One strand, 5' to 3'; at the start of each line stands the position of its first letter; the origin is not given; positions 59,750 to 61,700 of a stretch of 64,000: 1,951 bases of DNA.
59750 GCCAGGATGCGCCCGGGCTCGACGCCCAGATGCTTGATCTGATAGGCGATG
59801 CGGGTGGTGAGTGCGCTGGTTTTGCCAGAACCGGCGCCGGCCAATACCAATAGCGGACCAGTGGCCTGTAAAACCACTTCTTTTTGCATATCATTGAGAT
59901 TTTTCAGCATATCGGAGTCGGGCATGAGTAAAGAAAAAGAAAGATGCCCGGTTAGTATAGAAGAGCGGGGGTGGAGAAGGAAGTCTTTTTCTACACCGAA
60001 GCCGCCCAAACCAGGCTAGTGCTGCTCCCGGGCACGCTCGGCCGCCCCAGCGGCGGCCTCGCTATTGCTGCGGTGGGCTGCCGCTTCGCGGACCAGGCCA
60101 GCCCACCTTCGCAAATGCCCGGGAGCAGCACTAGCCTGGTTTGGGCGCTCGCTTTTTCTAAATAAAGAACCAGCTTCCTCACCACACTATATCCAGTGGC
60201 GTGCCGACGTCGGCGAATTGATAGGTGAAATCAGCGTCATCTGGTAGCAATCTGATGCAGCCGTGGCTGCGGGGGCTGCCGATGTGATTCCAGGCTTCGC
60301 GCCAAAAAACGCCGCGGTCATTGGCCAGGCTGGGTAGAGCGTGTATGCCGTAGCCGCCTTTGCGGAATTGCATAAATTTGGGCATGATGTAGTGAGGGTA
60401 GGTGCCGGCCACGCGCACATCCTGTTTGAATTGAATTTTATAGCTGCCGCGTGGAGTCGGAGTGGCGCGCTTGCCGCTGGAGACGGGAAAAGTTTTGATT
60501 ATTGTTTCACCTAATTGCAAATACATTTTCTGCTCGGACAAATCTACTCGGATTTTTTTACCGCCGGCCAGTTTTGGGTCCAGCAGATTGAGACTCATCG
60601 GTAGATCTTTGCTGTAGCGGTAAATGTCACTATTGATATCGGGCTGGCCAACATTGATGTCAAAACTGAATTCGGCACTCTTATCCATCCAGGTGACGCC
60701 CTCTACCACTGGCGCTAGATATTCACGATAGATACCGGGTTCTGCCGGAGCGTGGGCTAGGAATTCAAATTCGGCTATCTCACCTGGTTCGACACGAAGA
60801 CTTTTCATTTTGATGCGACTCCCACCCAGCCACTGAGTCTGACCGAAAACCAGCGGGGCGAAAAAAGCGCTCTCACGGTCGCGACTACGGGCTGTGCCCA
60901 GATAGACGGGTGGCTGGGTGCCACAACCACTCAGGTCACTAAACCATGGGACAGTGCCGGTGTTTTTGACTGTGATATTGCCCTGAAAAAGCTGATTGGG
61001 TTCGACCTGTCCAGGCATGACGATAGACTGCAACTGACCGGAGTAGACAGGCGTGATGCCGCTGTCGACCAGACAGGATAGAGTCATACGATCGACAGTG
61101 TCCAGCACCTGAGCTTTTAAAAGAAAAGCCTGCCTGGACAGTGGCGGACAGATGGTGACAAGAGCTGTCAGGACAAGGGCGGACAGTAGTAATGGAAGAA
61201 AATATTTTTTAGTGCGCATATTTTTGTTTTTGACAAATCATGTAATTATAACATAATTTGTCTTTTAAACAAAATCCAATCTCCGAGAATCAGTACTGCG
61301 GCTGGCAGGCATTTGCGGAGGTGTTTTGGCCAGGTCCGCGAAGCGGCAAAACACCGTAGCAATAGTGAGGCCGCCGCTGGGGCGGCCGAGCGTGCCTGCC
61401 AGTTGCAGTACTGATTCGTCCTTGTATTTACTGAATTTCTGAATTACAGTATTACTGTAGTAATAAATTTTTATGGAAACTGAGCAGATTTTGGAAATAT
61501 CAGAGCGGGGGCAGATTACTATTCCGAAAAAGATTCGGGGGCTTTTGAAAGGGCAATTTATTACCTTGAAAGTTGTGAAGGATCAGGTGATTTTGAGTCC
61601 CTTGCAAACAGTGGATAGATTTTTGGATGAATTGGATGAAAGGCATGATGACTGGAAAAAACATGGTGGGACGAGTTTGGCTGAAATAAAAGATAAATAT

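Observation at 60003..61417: Two hairpin-enclosed copies of an 81-nt core with compensatory substitutions flank the L,D-transpeptidase gene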

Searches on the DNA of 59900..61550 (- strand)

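Call 5: search_rna_families(source=window, start=59900, end=61550, threshold=evalue, max_evalue=10, show_alignments=3)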
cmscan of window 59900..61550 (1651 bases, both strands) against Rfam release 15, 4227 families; matches with E-value up to 10: 9.
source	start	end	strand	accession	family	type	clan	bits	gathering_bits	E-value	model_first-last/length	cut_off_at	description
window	59955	60180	-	RF02566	Ms1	Gene; sRNA;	-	26.7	162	0.00018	1-304/304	no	Mycobacterium smegmatis small RNA 1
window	60004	60146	+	RF03296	MIR8788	Gene; miRNA;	-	24.5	124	0.22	1-138/138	no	MIR8788 microRNA precursor family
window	60809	60875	-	RF00676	mir-127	Gene; miRNA;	-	19.9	60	0.19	1-97/97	no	mir-127 microRNA precursor family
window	60968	61028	+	RF03299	mir-1000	Gene; miRNA;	-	19.1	50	0.5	1-72/72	no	mir-1000 microRNA precursor family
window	61374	61478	+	RF02166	PVT1_3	Gene; lncRNA;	-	14.7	45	0.61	1-95/95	no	Pvt1 oncogene conserved region 3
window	60380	60408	+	RF01124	sR36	Gene; snRNA; snoRNA; CD-box;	-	12.8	55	3.3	1-55/55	no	Small nucleolar RNA sR36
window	60927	61000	-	RF01985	ZEB2_AS1_2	Gene; lncRNA;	-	12.7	70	7.3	1-61/61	no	ZEB2 antisense RNA 1 conserved region 2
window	59944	60154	+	RF02876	AS-pc02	Gene; antisense;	-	12.4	40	4.2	1-185/185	no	Antisense to pHK01_099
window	59900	60010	-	RF02042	HOTTIP_3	Gene; lncRNA;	-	11.5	50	0.49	1-105/353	3'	HOXA transcript at the distal tip, conserved region 3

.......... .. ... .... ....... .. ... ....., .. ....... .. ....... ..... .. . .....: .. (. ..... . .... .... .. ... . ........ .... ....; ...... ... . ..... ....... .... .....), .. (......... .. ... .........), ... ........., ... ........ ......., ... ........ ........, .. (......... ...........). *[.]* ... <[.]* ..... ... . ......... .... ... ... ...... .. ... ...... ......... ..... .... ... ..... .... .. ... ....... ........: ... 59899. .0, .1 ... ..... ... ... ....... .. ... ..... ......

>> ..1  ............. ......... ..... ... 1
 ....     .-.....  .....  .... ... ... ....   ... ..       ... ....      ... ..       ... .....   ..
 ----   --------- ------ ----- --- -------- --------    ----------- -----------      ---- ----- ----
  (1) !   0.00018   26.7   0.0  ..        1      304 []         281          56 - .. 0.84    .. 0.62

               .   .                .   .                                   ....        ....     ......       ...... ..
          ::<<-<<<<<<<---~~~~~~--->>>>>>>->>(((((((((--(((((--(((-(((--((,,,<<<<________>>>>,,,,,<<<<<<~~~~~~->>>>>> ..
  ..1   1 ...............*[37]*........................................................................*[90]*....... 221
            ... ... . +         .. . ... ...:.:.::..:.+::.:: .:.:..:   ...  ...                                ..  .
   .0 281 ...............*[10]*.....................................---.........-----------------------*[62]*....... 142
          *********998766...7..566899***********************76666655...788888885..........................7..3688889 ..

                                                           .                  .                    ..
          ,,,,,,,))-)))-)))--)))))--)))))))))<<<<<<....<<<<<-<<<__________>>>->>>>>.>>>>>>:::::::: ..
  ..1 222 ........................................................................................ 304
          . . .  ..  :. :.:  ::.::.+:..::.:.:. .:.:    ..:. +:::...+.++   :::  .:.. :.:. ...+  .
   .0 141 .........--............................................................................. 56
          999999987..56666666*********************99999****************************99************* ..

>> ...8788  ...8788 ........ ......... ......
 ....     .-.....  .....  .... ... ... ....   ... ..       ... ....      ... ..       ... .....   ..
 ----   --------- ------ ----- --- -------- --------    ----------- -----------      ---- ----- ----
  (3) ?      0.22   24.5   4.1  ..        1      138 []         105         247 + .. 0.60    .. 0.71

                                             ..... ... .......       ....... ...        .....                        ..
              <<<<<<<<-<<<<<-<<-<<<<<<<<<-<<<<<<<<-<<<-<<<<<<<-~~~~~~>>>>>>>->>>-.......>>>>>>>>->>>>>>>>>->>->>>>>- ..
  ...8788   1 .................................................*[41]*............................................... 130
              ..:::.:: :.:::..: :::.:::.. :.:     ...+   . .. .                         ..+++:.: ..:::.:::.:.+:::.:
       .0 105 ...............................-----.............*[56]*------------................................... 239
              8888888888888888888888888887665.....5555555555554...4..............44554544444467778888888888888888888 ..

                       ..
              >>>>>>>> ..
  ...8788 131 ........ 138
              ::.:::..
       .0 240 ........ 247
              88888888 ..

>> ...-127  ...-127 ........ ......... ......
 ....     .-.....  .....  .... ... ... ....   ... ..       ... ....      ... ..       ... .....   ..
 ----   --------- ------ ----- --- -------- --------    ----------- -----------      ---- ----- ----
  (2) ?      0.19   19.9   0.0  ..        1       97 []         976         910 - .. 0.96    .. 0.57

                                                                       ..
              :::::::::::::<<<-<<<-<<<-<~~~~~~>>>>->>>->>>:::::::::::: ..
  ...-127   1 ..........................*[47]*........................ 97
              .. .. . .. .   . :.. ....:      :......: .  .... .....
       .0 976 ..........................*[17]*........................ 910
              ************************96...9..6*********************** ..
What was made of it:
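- On Any Rfam 15 RNA family (including Ms1/6S-like, SRP, tmRNA, ribozymes, riboswitches): The best hit is Ms1 at 26.7 bits against a gathering score of 162, and it matches only the long stem (call 5).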

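Call 23: build_rna_model(alignment_id=A2, structure=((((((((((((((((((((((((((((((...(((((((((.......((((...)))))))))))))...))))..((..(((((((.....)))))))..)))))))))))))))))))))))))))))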
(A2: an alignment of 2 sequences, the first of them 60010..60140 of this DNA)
Model R1 built from alignment A2 (2 sequences, 131 columns); structure: as given.
model positions 131; base pairs 52; branch points 1; effective number of sequences 0.48; information 0.591 bits per position. Calibrated on 0.2 Mb of random sequence (short: E-values are rough).
structure used (alignment columns):
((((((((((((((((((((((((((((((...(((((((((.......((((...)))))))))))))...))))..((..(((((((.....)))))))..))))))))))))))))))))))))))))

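Call 24: search_with_rna_model(model_id=R1, source=window, filters=off, max_evalue=10)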
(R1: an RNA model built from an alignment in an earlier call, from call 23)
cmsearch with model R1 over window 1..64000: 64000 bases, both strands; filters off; matches with E-value up to 10: 26.
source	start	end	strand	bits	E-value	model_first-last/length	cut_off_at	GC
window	60010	60140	-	153.3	3.8e-33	1-131/131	no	0.72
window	61287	61417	+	148.7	4.3e-32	1-131/131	no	0.62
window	60010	60140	+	45.5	2.1e-08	1-131/131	no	0.72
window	61287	61417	-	36.6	2.4e-06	1-131/131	no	0.62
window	10296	10370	-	32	2.7e-05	1-131/131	no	0.64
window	10296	10370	+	32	2.7e-05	1-131/131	no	0.64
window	15113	15151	-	19.3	0.022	1-131/131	no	0.38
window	31817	31894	+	19.2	0.024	1-131/131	no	0.62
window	31822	31889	-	17.7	0.053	1-131/131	no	0.63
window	15113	15151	+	16.5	0.099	1-131/131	no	0.38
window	57585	57676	+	13.2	0.57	1-131/131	no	0.65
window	57585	57676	-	12.5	0.85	1-131/131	no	0.65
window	21974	22071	-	11.4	1.5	1-131/131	no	0.59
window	21974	22071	+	10.8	2.1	1-131/131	no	0.59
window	33807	33916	+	10.7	2.2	1-131/131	no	0.72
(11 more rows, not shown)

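Call 35: search_with_rna_model(model_id=R1, sources=[L133, L134, L135], filters=off, max_evalue=10)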
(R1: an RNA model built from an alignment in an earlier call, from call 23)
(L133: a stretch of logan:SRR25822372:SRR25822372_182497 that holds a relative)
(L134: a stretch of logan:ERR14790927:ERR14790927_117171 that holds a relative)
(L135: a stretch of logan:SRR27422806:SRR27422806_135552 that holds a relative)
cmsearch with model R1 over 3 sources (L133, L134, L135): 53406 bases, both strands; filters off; matches with E-value up to 10: 14.
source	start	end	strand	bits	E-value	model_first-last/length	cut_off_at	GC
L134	1493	1524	-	16.9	0.066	1-131/131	no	0.78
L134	1493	1524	+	14.6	0.22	1-131/131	no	0.78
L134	16362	16487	-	11.3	1.3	1-131/131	no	0.56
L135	1659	1694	-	10.2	2.3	1-131/131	no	0.33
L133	4136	4180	-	10.1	2.4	1-131/131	no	0.49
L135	1659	1694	+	10.1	2.5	1-131/131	no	0.33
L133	1295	1331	+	9.8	2.8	1-131/131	no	0.38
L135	6936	7059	-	9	4.4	1-131/131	no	0.34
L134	12565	12682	+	8.7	5.2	1-131/131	no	0.55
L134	15061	15106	+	7.9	7.9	1-131/131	no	0.57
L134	13573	13700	+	7.9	8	1-131/131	no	0.76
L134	11212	11246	+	7.8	8.2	34-69/131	no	0.6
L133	20052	20165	-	7.6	9.1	1-131/131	no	0.42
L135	4477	4525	-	7.5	9.5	1-131/131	no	0.47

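Call 43: search_with_rna_model(model_id=R1, sources=[L136, L137], filters=off, max_evalue=10)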
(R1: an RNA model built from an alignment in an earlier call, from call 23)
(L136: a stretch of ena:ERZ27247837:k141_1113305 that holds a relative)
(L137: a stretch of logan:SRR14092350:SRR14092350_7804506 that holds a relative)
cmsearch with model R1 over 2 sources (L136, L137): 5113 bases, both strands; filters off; matches with E-value up to 10: 21.
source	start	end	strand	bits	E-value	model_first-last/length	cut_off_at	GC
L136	2698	2727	+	15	0.018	1-131/131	no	0.53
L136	2698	2727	-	15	0.018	1-131/131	no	0.53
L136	2522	2619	-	15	0.018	1-131/131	no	0.49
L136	2522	2619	+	14.4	0.024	1-131/131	no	0.49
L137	1177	1202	+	13.2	0.046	1-131/131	no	0.46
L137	1177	1202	-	13.2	0.046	1-131/131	no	0.46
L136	2632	2665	+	13.1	0.048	1-131/131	no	0.41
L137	960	1057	+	12.7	0.061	1-131/131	no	0.49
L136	1692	1782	+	11.8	0.094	1-131/131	no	0.52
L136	2632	2665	-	10.8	0.17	1-131/131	no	0.41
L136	1692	1782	-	10.4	0.2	1-131/131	no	0.52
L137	960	1057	-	10.3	0.21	1-131/131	no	0.49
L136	1654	1677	-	6.8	1.3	1-131/131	no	0.54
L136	3030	3110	+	6.6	1.5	1-131/131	no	0.42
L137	1070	1103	+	6.4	1.7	1-131/131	no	0.44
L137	1071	1102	-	6.2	1.9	1-131/131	no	0.47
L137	162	261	+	5.6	2.5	1-131/131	no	0.35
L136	1654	1677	+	5.1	3.3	1-131/131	no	0.54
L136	89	140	+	4.1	5.7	1-131/131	no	0.44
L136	1408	1441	+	3.7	7.1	1-131/131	no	0.26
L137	162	261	-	3.4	8.1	1-131/131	no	0.35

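Call 46: search_dna_similar(query=window:60003-60147:-, collection=plasmids, mode=distant, max_evalue=0.01)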
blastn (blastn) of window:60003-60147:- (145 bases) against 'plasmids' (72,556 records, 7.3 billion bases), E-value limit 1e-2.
Records with a match: 3; places in all: 3; records where one place covers at least 80% of the query: 0.
Best place of each record, by identity: 80-90% 3.
By first word of the organism name: Klebsiella 3.
By predicted mobility (MOB-suite, as given by PLSDB): conjugative 3.
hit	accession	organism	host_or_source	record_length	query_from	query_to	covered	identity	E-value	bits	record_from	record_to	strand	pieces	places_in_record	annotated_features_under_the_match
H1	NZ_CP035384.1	Klebsiella pneumoniae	cell culture,blood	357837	75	115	28%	85.4%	3e-3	48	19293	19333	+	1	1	hypothetical protein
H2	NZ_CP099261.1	Klebsiella aerogenes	culture,Pooled soil sample collected ...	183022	75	115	28%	85.4%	3e-3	48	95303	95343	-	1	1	hypothetical protein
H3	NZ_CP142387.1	Klebsiella pneumoniae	Homo sapiens,whole organism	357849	75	115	28%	85.4%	3e-3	48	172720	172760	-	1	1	hypothetical protein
